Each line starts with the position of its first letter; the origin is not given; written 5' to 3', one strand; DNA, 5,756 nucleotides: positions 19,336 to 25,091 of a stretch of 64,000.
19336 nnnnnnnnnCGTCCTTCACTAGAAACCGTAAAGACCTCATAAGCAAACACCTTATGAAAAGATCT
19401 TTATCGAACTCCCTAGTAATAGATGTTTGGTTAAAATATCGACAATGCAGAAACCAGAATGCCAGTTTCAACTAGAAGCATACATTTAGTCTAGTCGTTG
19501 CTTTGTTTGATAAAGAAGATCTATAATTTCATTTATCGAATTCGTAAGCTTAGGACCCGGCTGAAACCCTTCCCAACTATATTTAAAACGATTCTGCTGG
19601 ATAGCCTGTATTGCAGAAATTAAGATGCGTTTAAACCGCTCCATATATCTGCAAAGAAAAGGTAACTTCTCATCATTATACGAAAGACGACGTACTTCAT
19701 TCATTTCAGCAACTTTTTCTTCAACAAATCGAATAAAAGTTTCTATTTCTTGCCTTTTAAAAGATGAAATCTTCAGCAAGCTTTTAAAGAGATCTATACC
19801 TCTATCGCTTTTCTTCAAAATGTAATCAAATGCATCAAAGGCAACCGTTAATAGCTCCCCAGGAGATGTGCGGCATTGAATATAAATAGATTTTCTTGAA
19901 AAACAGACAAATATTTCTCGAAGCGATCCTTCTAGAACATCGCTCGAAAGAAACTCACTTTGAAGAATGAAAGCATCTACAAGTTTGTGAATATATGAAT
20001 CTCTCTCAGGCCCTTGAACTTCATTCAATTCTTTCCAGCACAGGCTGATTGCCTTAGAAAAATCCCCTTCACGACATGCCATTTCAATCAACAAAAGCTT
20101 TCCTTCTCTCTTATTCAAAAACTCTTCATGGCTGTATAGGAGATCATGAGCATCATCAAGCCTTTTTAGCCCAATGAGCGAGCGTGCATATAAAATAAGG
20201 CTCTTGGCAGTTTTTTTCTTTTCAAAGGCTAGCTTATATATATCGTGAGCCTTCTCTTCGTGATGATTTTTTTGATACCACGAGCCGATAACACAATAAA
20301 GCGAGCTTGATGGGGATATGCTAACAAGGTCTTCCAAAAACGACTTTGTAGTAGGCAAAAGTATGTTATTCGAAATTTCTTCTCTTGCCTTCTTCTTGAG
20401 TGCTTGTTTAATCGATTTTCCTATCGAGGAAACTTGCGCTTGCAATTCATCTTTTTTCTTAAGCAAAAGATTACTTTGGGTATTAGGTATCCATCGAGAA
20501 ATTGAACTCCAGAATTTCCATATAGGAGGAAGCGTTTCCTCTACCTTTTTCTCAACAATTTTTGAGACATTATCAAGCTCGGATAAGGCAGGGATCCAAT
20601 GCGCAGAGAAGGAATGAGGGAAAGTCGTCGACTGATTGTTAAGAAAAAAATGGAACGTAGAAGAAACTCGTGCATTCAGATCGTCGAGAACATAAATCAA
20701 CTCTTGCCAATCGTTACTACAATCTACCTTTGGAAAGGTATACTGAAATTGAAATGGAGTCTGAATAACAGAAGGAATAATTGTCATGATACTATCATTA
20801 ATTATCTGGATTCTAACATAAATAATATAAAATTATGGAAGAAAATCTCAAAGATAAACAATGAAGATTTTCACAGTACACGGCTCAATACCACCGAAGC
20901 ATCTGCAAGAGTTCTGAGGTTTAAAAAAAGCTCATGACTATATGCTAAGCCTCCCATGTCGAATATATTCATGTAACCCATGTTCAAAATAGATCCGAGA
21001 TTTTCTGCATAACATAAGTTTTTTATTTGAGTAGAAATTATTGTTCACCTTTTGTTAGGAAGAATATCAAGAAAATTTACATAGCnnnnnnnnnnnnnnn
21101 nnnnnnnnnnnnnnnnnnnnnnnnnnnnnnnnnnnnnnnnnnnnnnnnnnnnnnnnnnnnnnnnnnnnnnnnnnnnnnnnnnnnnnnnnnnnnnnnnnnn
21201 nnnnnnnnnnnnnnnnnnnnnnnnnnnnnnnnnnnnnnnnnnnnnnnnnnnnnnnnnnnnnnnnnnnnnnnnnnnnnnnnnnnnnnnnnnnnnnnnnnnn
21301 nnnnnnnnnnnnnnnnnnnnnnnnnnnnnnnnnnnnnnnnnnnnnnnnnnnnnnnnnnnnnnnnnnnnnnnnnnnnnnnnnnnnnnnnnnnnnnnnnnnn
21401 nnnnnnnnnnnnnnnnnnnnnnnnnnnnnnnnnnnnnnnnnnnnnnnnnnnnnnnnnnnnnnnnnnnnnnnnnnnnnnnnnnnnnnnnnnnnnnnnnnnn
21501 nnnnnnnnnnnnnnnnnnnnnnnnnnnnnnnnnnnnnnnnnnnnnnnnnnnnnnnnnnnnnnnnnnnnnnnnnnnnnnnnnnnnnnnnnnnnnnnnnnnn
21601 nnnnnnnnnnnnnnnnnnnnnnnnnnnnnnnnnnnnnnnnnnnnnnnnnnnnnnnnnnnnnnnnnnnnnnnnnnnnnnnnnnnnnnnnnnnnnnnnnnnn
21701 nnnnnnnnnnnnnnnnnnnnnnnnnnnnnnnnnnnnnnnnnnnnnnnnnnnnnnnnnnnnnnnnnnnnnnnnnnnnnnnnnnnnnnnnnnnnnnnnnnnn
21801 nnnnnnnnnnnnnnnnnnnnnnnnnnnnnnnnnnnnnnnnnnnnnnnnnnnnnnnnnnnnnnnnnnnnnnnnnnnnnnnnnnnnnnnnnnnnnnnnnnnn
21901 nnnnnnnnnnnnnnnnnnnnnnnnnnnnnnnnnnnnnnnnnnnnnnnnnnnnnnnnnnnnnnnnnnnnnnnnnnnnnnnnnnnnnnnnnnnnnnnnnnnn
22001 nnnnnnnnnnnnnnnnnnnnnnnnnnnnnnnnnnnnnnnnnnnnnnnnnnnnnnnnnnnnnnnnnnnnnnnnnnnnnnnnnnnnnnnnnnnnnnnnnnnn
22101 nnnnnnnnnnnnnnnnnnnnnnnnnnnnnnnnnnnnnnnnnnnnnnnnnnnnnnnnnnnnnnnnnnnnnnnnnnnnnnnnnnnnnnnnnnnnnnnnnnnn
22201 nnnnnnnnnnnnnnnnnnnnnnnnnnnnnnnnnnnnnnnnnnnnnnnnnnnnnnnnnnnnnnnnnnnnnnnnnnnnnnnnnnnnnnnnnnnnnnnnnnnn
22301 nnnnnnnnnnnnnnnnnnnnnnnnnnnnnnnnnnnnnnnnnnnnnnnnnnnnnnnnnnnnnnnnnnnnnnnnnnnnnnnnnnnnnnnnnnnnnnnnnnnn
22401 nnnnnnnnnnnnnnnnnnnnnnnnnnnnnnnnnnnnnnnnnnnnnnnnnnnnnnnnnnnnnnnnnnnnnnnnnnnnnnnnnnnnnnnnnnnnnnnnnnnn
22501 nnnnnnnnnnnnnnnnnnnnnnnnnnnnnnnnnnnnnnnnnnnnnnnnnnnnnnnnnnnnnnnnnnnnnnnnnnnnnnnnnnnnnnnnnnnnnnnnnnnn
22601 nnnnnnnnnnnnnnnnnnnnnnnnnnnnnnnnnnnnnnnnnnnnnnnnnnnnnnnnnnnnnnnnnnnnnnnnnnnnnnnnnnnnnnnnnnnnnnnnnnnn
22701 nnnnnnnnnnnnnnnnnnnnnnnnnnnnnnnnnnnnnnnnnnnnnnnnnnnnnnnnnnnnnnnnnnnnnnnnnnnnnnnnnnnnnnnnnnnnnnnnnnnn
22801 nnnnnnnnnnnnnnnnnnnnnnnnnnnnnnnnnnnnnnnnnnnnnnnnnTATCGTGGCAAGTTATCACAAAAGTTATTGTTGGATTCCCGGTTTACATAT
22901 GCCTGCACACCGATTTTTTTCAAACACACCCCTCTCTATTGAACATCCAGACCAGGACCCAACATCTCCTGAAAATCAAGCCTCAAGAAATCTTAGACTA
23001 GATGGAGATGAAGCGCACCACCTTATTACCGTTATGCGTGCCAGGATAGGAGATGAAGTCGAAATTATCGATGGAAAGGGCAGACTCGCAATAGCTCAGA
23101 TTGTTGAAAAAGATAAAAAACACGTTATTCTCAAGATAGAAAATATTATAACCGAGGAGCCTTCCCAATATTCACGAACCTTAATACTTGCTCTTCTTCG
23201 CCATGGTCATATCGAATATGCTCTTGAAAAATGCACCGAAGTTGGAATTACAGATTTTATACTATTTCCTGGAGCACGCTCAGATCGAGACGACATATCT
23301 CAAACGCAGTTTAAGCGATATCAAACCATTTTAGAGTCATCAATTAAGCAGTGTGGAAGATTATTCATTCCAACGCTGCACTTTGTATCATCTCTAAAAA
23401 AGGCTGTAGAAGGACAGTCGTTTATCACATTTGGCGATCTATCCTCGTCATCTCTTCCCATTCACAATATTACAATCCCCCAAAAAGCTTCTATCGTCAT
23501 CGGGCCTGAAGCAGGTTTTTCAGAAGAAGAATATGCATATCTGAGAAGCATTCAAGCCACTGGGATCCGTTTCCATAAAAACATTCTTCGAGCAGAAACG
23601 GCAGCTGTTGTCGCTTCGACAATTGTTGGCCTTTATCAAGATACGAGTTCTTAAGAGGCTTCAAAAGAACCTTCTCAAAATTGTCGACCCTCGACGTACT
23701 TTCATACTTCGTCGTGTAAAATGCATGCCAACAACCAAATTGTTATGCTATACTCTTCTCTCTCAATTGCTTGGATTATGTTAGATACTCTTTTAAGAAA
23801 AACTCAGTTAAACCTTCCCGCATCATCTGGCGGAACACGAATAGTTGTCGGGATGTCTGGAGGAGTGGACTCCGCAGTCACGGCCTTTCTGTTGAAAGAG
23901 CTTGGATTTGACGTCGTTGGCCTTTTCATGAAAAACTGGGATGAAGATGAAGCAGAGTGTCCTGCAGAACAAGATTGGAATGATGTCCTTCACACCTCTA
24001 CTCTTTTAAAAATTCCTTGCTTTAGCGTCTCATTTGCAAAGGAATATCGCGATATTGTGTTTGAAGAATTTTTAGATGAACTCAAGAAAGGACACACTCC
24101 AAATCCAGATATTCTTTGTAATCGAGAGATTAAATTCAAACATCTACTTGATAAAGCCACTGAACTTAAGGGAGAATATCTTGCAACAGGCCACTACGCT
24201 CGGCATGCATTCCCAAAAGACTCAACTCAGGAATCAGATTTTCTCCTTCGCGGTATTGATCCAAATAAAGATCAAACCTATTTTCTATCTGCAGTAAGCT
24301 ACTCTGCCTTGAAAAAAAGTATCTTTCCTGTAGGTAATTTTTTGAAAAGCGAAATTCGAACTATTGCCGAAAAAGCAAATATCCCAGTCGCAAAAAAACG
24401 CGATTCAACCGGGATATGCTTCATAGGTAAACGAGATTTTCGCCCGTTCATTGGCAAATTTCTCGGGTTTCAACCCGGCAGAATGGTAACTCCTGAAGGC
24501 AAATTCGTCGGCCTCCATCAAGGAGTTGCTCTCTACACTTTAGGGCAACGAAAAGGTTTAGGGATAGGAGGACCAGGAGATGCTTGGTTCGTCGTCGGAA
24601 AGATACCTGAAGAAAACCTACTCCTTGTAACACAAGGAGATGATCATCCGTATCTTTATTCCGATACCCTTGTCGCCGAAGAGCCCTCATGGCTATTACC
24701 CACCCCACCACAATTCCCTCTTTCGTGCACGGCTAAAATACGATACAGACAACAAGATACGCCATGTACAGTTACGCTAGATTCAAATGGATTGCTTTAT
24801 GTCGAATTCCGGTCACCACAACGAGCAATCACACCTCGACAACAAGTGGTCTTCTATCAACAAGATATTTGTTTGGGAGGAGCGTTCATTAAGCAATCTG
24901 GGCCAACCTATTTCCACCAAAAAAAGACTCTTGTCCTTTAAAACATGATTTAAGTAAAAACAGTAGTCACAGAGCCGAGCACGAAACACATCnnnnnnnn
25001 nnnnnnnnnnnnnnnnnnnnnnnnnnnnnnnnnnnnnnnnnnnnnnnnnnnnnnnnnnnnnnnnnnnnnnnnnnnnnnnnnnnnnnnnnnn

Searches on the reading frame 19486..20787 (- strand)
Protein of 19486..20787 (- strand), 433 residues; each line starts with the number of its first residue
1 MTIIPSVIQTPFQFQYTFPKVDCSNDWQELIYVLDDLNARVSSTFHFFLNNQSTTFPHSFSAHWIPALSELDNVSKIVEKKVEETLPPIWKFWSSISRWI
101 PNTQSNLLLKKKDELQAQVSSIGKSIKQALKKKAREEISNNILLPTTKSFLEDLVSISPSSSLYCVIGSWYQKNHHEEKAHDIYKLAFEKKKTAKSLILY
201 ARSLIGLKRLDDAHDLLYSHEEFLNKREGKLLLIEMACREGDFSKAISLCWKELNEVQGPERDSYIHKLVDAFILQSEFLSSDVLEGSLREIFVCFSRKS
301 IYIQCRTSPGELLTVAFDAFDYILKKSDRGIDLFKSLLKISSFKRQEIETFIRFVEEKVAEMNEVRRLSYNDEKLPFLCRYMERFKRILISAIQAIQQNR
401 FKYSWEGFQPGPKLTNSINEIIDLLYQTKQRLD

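Call 39: search_protein_families(library=pfam, proteins=[window:19486-20787:-], max_evalue=0.00001)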
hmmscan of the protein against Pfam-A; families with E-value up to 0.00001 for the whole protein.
window:19486-20787:- (433 aa): 0 families

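Call 93: search_protein_families(library=pfam, proteins=[window:19486-20787:-], max_evalue=0.01)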
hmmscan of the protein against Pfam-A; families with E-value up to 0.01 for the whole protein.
window:19486-20787:- (433 aa): 1 family
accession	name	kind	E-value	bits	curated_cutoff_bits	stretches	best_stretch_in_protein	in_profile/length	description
PF12895.13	ANAPC3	-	0.0006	20.5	27.2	1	164-217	26-79/82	Anaphase-promoting complex, cyclosome, subunit 3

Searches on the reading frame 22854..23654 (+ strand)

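Call 39: search_protein_families(library=pfam, proteins=[window:22854-23654:+], max_evalue=0.00001)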
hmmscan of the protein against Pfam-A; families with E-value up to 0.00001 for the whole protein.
window:22854-23654:+ (266 aa): 2 families
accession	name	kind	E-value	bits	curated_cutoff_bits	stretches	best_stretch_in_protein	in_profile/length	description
PF04452.19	Methyltrans_RNA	-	1.8e-32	112.7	23.9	1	107-258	6-164/165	RNA methyltransferase domain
PF20260.4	PUA_4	-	3.3e-15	56.4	23.9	1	49-96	1-48/48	RNA methyltransferase PUA domain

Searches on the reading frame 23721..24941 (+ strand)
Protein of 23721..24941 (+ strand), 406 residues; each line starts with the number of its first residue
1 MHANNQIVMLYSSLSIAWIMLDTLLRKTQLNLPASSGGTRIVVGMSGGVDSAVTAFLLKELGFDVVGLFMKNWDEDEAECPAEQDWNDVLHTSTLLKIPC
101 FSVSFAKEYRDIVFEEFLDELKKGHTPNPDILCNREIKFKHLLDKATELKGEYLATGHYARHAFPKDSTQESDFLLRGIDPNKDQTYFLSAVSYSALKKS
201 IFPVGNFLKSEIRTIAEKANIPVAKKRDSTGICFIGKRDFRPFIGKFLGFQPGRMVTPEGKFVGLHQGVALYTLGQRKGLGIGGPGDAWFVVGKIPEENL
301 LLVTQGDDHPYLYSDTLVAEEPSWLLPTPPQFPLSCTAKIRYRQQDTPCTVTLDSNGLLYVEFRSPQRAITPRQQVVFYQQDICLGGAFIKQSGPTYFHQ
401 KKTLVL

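Call 39: search_protein_families(library=pfam, proteins=[window:23721-24941:+], max_evalue=0.00001)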
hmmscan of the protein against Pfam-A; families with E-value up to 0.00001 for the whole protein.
window:23721-24941:+ (406 aa): 3 families
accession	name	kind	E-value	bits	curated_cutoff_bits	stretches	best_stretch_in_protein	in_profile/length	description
PF03054.22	tRNA_Me_trans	-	4.1e-72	242.5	20.6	1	40-237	2-202/202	tRNA methyl transferase HUP domain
PF20258.4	tRNA_Me_trans_C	-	3.9e-22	78.8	20.6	1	314-390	1-77/77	Aminomethyltransferase beta-barrel domain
PF20259.3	tRNA_Me_trans_M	-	8.3e-18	64.2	27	1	243-304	3-65/66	tRNA methyl transferase PRC-barrel domain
